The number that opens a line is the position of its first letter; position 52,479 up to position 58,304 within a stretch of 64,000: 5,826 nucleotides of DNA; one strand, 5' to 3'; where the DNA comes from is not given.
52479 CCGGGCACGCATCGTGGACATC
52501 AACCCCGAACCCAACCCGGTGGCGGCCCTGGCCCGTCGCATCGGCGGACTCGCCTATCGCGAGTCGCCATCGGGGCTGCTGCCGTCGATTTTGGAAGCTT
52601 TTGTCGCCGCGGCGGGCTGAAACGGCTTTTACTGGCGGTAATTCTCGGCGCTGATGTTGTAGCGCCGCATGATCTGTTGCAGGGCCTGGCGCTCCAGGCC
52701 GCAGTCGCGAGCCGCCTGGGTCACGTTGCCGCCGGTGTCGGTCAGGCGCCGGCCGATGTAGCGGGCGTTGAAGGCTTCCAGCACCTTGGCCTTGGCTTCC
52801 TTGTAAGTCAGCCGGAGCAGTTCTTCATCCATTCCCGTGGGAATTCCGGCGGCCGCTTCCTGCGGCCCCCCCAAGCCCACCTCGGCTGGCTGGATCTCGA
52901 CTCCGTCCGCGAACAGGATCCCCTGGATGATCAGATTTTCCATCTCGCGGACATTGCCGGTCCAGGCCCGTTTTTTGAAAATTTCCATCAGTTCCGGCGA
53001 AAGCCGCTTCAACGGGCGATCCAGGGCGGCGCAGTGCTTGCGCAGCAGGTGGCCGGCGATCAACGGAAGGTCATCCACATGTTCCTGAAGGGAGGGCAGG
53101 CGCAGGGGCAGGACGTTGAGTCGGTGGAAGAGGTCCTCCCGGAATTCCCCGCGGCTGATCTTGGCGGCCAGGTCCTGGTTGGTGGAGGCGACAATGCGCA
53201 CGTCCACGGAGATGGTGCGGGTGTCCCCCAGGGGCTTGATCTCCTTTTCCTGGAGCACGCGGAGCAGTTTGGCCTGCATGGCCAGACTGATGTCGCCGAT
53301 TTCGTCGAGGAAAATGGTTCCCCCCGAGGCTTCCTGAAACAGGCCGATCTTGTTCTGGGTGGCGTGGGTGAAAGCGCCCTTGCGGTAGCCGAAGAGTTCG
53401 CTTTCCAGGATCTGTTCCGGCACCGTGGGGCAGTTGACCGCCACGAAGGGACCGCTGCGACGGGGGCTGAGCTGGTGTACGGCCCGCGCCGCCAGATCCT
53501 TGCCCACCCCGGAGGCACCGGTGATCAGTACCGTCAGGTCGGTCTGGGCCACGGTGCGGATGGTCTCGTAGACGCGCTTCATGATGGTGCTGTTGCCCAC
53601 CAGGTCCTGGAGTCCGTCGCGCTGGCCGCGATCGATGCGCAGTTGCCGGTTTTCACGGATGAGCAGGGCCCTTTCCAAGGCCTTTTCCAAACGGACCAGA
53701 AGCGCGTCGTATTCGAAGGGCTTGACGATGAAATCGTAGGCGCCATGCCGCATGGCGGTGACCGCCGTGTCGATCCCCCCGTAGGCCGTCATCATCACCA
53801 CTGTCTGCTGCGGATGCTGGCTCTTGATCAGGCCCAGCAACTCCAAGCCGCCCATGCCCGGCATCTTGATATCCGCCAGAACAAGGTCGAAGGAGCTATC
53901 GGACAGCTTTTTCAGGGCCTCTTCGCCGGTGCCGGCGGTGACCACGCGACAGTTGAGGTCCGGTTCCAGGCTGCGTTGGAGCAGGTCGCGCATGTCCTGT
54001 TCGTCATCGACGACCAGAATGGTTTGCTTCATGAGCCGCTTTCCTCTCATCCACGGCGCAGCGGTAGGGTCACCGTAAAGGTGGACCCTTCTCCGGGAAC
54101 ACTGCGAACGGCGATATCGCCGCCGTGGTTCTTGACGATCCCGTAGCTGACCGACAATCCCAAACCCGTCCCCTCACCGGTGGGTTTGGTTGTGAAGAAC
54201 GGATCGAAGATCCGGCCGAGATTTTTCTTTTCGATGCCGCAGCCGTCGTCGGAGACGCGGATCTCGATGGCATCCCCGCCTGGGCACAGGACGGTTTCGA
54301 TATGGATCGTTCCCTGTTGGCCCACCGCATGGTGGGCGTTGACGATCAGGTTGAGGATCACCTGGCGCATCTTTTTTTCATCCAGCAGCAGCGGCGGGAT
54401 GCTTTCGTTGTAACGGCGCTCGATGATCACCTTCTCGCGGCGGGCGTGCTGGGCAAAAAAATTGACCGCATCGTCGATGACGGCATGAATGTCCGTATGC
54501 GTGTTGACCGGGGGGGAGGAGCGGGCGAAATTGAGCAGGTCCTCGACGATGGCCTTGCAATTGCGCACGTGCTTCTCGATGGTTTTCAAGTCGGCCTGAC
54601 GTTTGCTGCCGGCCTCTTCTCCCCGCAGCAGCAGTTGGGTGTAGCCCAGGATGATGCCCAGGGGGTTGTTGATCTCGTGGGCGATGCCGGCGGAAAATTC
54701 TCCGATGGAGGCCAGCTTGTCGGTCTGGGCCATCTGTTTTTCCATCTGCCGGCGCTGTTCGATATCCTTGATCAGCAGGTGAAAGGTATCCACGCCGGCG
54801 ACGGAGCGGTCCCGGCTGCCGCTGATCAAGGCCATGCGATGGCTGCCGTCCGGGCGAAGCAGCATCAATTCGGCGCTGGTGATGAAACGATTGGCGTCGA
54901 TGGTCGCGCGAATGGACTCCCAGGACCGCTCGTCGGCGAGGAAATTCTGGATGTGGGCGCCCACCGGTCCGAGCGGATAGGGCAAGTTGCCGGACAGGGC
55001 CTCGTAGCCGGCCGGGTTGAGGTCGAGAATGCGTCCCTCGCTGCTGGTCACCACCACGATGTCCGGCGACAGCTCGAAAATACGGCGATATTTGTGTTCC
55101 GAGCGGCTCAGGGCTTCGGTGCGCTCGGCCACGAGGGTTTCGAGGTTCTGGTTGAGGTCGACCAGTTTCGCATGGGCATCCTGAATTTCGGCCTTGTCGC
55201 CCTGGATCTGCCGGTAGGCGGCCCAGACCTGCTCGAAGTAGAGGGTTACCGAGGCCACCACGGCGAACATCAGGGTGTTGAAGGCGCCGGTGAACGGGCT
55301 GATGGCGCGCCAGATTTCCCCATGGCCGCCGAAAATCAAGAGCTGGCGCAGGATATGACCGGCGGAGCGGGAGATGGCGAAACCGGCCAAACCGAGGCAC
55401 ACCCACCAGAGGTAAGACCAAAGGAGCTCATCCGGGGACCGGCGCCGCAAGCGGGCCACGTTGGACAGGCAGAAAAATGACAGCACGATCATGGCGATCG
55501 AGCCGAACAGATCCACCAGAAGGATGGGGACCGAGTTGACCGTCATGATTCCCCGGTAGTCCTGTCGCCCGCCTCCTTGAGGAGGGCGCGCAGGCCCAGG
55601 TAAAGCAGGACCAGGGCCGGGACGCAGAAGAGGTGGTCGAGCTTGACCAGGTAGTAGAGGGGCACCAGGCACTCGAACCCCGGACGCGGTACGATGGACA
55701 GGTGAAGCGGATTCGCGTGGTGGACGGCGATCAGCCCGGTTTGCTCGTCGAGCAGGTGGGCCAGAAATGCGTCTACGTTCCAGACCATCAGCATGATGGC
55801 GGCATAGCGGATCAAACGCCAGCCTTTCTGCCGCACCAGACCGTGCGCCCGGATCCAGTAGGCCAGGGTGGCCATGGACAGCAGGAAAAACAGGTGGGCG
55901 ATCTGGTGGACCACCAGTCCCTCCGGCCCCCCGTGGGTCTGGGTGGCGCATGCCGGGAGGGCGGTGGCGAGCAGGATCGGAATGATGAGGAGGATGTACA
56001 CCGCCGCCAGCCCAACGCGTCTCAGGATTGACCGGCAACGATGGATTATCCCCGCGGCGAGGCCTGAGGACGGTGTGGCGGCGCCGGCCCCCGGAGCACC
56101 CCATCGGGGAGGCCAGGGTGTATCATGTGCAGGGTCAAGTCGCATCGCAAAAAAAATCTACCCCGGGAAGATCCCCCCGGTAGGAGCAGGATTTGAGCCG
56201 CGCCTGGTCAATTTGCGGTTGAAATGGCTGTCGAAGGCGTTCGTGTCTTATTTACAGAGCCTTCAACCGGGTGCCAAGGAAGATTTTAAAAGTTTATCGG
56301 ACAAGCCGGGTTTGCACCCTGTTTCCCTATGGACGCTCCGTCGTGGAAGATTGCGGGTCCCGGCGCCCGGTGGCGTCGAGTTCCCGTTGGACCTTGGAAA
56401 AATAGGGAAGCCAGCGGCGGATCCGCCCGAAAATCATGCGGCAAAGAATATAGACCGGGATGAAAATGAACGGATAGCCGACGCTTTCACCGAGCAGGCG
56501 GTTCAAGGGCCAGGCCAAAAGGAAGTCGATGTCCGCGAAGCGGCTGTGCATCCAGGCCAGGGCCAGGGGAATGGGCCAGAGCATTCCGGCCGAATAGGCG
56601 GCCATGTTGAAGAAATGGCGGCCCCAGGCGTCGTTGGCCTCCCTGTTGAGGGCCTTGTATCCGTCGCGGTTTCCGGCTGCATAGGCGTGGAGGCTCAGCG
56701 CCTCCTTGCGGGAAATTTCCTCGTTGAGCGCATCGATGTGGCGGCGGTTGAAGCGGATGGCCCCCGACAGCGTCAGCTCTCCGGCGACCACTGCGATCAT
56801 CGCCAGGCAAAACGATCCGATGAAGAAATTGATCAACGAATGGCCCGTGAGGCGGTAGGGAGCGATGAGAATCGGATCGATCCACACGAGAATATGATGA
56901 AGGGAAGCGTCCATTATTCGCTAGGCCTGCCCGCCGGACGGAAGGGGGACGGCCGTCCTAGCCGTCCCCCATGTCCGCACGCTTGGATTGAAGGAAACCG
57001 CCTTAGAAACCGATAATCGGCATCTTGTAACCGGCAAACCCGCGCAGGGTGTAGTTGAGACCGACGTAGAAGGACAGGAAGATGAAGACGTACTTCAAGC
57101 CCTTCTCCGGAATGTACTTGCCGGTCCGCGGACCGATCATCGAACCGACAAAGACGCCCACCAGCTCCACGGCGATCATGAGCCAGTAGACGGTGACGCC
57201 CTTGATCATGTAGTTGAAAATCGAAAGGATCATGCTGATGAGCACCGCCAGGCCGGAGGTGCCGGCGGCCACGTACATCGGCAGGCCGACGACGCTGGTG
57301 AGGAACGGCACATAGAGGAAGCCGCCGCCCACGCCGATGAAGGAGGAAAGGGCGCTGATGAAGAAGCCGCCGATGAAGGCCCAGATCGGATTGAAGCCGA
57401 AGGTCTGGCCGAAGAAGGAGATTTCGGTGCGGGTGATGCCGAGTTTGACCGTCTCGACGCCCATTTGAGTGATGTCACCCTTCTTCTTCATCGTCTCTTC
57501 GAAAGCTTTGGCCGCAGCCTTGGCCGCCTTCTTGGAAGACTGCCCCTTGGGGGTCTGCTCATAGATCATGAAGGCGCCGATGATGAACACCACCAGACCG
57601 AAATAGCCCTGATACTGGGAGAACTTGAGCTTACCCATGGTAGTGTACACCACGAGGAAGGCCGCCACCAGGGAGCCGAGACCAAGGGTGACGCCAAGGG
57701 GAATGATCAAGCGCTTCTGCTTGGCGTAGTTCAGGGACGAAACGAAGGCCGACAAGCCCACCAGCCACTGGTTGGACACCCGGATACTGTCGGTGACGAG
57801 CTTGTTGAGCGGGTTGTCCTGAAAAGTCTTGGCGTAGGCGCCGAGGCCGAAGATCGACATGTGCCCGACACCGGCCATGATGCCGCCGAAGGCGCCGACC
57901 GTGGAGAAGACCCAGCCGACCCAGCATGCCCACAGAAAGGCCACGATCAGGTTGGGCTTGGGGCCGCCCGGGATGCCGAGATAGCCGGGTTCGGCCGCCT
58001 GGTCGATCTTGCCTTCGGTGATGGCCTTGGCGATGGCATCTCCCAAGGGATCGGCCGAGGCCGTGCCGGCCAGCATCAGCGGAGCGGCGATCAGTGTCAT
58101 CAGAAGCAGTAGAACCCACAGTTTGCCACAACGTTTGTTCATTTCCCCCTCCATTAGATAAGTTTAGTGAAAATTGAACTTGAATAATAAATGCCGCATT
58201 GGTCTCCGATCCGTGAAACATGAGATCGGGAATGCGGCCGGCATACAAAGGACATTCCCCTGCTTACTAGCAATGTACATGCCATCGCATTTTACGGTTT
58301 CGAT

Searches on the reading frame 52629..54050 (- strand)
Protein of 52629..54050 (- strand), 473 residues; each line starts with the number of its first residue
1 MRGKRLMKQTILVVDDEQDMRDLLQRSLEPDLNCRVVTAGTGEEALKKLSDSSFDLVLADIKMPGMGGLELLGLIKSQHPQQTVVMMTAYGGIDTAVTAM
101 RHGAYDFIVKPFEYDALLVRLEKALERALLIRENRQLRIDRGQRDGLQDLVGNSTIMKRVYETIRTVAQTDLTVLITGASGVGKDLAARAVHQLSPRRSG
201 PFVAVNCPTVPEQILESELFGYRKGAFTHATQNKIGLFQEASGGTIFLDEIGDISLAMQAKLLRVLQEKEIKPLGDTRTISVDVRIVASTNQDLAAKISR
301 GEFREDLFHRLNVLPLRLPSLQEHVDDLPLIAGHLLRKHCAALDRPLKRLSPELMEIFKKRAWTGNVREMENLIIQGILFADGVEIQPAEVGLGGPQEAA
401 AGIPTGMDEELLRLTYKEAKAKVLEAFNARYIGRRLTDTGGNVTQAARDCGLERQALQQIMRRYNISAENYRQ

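Call 18: search_protein_families(library=pfam, proteins=[window:52629-54050:-], max_evalue=0.0001)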
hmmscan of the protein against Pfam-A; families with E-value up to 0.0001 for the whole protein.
window:52629-54050:- (473 aa): 6 families
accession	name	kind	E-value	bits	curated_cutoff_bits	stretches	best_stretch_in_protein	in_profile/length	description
PF00158.32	Sigma54_activat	-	7.2e-69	231.2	20.2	1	150-316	1-167/168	Sigma-54 interaction domain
PF00072.30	Response_reg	-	7.1e-30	103.9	30.2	1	11-121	1-110/111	Response regulator receiver domain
PF14532.12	Sigma54_activ_2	-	5.7e-20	72.4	25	1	151-321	1-138/138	Sigma-54 interaction domain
PF25601.1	AAA_lid_14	-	1.2e-14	54.3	27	1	323-390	2-69/87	AAA+ ATPase lid domain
PF07728.20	AAA_5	-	7.6e-07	29.7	22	1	174-292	2-123/139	AAA domain (dynein-related subfamily)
PF00004.35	AAA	-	3.2e-05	24.8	21.2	1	174-295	1-111/131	ATPase family associated with various cellular activities (AAA)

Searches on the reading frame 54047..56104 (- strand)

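Call 18: search_protein_families(library=pfam, proteins=[window:54047-56104:-], max_evalue=0.0001)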
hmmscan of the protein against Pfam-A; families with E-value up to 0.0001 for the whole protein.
window:54047-56104:- (685 aa): 3 families
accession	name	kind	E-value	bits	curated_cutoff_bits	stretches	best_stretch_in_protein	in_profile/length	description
PF02518.31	HATPase_c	-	5.7e-28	98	26.4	1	575-683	2-110/111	Histidine kinase-, DNA gyrase B-, and HSP90-like ATPase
PF00512.31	HisKA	-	3.9e-15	56.1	26.9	1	468-529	3-63/66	His Kinase A (phospho-acceptor) domain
PF13188.13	PAS_8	-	6.2e-05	23.2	21.8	0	338-371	2-35/65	PAS domain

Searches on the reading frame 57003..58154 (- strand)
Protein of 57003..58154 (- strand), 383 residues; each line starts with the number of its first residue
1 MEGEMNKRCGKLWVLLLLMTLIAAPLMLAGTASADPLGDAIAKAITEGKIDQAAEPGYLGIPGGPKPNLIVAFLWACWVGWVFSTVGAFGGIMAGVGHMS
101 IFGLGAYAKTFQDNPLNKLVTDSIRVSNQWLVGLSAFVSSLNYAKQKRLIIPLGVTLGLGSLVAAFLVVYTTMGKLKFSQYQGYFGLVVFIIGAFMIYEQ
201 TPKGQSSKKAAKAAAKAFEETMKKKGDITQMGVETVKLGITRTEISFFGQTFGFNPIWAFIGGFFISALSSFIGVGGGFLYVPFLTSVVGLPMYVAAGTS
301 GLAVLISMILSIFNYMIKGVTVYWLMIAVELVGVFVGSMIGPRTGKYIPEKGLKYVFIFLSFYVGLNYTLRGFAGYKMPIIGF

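Call 18: search_protein_families(library=pfam, proteins=[window:57003-58154:-], max_evalue=0.0001)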
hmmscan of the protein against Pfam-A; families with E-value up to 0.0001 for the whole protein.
window:57003-58154:- (383 aa): 1 family
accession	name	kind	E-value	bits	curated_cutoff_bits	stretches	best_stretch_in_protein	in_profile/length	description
PF01925.25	TauE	-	1.5e-24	87.4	32.6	1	73-367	2-236/237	Sulfite exporter TauE/SafE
